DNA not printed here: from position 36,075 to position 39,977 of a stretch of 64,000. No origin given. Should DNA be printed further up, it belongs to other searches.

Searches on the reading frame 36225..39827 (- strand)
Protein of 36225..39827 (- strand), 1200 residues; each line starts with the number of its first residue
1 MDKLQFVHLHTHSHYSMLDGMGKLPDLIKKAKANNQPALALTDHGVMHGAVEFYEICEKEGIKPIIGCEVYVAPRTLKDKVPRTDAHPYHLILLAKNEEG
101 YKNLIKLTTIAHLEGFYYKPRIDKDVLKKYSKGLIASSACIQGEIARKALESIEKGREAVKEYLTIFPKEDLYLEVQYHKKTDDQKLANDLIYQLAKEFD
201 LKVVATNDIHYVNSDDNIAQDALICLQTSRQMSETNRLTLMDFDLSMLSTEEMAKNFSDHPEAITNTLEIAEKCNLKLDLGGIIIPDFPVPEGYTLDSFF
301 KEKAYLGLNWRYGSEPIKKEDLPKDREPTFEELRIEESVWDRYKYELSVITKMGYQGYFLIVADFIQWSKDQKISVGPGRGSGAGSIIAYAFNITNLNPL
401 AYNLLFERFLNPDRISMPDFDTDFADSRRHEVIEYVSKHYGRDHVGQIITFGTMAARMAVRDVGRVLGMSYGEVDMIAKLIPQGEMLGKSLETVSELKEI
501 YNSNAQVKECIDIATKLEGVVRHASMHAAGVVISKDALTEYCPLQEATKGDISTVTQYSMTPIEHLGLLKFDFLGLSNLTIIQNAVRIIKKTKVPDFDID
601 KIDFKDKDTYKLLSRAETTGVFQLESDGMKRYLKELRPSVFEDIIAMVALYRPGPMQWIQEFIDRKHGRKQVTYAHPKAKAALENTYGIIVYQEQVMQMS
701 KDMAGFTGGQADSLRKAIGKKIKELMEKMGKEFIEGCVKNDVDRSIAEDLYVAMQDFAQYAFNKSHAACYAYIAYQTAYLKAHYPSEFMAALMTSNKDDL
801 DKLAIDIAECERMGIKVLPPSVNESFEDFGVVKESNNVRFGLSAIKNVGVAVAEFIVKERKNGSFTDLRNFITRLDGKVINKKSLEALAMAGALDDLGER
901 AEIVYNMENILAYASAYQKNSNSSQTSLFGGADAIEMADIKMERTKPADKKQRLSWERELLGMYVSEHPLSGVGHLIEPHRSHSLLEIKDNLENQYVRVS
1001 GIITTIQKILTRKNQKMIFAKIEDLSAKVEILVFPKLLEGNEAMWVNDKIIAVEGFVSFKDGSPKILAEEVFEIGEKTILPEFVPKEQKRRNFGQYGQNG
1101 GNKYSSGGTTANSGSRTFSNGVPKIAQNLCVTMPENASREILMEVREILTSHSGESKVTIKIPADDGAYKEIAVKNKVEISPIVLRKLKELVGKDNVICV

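Call 94: search_protein_families(library=pfam, proteins=[window:36225-39827:-], max_evalue=0.00001)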
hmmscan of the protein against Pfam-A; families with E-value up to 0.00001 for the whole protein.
window:36225-39827:- (1200 aa): 5 families
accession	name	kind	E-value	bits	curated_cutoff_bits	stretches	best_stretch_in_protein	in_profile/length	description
PF07733.18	DNA_pol3_alpha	-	2e-98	329.6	23.9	1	334-575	18-260/260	Bacterial DNA polymerase III alpha NTPase domain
PF17657.6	DNA_pol3_finger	-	9.4e-64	214.2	22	1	578-740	1-165/166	Bacterial DNA polymerase III alpha subunit finger domain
PF02811.25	PHP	-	3.6e-58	197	26.4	1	8-179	1-164/164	PHP domain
PF14579.12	HHH_6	-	3.6e-27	94.8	25.6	1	814-900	1-87/90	Helix-hairpin-helix motif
PF01336.31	tRNA_anti-codon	-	2.2e-09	37.6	27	1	997-1072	1-73/75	OB-fold nucleic acid binding domain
